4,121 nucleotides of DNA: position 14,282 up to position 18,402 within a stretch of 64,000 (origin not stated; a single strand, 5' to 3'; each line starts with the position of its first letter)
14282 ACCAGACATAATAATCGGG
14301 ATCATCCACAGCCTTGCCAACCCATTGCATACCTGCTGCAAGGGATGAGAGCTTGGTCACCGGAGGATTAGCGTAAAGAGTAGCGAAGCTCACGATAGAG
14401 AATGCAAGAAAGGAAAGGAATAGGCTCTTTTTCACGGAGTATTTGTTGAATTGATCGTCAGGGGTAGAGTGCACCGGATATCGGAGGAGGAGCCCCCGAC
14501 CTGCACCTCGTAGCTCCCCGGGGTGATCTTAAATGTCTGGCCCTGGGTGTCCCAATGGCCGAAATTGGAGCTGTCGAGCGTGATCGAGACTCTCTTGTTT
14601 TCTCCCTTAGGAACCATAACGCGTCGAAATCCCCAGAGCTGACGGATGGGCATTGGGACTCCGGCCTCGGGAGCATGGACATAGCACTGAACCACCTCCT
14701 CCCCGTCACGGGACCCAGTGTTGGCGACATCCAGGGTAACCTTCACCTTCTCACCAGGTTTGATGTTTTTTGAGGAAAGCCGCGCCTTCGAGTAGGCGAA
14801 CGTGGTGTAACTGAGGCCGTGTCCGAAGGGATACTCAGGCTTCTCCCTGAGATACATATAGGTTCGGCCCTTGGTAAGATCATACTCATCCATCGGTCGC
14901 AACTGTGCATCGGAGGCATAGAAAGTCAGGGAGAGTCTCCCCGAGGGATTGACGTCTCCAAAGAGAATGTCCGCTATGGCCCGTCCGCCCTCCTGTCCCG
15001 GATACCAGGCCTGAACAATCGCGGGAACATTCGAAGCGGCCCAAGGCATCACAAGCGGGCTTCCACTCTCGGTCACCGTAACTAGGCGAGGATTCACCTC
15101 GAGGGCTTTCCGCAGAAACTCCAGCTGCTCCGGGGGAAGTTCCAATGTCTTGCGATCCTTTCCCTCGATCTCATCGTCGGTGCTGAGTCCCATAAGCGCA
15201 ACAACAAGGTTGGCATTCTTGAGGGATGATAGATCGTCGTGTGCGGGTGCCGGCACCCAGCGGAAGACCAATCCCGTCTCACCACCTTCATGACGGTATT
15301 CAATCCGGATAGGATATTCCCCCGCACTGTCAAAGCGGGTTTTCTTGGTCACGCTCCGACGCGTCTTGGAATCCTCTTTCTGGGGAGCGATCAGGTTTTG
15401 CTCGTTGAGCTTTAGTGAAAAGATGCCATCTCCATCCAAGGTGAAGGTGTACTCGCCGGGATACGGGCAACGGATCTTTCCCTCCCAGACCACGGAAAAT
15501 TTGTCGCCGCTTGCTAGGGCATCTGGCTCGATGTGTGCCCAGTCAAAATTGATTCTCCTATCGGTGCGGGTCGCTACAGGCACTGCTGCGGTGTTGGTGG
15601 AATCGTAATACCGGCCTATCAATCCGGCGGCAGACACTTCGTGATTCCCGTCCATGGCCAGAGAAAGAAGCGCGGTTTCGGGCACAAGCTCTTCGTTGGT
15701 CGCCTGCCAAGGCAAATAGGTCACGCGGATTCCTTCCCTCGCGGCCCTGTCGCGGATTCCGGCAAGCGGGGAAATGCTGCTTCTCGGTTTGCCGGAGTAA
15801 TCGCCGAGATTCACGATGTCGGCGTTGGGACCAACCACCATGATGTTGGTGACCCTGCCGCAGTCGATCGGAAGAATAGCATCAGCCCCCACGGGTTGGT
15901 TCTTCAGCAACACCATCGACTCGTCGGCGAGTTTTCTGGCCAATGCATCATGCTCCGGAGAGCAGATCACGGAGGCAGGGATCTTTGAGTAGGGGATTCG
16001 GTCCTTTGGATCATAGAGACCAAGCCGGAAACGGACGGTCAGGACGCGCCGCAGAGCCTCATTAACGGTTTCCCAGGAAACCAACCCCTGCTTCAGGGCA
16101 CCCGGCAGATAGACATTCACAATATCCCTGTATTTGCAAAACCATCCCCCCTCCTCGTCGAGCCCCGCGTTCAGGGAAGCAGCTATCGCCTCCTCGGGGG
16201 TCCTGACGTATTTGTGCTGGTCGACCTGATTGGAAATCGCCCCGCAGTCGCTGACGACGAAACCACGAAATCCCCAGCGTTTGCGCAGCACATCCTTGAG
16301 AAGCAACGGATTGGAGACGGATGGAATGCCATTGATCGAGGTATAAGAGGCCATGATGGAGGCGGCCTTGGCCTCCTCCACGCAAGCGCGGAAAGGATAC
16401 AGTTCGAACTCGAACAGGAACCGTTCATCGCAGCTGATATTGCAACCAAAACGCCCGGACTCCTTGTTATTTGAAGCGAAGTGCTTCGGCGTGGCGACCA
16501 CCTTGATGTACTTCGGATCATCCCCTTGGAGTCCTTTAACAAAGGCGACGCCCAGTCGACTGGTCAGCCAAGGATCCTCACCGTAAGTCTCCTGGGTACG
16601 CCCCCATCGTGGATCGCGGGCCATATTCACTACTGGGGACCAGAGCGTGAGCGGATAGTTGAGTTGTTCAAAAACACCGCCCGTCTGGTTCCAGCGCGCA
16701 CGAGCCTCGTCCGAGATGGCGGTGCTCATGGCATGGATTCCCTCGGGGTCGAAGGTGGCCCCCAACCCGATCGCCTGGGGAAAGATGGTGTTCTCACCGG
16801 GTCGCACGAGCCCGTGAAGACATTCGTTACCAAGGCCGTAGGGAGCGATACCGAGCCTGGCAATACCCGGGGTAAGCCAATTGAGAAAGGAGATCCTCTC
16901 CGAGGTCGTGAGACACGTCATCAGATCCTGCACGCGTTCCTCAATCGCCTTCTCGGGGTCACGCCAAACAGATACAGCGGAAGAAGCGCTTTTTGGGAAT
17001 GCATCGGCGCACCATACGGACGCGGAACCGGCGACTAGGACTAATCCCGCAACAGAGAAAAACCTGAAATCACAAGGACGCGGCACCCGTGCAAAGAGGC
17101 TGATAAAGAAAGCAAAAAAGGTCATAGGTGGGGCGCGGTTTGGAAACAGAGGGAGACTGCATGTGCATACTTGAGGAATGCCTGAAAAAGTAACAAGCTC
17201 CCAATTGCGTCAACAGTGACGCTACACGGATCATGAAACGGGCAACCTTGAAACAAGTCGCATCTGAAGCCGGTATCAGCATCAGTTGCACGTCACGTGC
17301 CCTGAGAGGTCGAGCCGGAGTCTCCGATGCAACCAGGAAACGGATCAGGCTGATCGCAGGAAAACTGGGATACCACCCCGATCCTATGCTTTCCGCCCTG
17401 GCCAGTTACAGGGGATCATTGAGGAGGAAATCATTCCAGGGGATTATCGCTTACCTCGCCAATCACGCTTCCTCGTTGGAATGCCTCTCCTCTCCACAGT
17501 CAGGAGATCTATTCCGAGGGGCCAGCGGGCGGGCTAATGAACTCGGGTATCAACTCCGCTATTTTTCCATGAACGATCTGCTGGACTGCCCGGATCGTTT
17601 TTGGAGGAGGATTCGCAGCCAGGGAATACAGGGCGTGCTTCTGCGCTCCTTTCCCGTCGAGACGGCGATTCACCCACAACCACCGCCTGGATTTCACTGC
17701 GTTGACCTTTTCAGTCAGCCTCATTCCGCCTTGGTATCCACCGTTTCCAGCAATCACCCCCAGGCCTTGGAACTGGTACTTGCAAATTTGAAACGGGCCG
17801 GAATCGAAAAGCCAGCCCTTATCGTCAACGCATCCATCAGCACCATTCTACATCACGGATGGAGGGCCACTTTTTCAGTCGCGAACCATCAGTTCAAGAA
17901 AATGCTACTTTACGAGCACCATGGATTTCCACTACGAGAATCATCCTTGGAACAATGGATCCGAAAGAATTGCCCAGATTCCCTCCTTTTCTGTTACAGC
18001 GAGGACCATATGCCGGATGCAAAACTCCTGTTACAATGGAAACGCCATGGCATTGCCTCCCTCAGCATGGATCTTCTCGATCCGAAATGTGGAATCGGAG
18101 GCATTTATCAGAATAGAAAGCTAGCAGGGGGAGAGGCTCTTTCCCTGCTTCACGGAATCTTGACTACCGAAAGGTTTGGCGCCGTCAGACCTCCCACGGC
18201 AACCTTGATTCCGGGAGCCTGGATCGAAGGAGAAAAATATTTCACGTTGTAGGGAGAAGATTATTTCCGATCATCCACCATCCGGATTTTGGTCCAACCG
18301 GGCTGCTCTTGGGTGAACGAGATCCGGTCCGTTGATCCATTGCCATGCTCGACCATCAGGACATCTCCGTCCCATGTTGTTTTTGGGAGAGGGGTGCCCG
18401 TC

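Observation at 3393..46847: Five diverged paralogues of one heparinase II/III-like family share private motifs and have accreted different N-terminal modules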

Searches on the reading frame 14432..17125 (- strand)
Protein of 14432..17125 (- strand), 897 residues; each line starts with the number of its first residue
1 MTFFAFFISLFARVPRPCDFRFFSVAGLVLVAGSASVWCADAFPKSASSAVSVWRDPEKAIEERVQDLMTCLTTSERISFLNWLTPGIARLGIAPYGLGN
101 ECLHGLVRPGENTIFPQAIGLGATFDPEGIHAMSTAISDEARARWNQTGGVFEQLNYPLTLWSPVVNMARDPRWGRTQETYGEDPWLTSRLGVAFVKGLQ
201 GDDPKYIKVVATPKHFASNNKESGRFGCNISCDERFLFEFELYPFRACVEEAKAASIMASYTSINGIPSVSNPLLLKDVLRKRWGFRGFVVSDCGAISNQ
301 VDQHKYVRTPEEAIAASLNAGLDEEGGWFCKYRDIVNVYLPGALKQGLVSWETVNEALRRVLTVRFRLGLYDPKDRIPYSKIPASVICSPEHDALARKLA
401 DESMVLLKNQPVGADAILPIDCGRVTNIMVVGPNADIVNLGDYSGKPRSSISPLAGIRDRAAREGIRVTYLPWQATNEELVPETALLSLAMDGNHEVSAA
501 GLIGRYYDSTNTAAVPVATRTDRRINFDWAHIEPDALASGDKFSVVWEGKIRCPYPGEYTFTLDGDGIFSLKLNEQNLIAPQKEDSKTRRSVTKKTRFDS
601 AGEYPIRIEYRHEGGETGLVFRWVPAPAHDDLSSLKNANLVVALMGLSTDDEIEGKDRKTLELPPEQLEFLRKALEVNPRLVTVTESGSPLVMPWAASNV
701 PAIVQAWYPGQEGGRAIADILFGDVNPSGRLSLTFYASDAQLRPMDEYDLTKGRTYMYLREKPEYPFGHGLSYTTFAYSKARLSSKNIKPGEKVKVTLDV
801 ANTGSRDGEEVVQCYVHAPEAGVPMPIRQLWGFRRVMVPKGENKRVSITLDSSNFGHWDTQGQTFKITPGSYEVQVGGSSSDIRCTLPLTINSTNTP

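Call 5: search_protein_families(library=pfam, proteins=[window:14432-17125:-], max_evalue=0.001)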
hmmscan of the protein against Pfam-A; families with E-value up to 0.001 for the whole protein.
window:14432-17125:- (897 aa): 4 families
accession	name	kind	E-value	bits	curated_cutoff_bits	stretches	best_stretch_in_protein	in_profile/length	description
PF00933.27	Glyco_hydro_3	-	2.8e-51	175.3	27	1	95-364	64-316/316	Glycosyl hydrolase family 3 N terminal domain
PF01915.27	Glyco_hydro_3_C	-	1.1e-50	172.8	31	1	404-773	1-200/200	Glycosyl hydrolase family 3 C-terminal domain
PF14310.12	Fn3-like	-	4.8e-23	81.5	25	1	810-880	1-71/71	Fibronectin type III-like domain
PF07691.17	PA14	-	2e-18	67.1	24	1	499-625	2-135/147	PA14 domain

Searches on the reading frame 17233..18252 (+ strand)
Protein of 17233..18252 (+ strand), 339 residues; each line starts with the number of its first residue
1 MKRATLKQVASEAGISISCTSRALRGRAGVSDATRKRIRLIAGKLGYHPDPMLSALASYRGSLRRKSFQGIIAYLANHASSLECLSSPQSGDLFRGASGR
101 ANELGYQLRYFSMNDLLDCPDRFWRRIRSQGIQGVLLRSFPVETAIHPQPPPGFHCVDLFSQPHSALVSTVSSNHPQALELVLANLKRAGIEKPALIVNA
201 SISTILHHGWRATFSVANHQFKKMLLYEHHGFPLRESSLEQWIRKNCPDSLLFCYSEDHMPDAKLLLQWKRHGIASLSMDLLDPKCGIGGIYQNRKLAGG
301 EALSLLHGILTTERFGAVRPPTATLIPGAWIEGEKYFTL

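Call 5: search_protein_families(library=pfam, proteins=[window:17233-18252:+], max_evalue=0.001)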
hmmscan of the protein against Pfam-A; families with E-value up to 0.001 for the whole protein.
window:17233-18252:+ (339 aa): 1 family
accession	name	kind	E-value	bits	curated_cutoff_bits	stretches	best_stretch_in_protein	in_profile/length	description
PF00356.27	LacI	-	2.1e-11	43.8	27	1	5-50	1-46/46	Bacterial regulatory proteins, lacI family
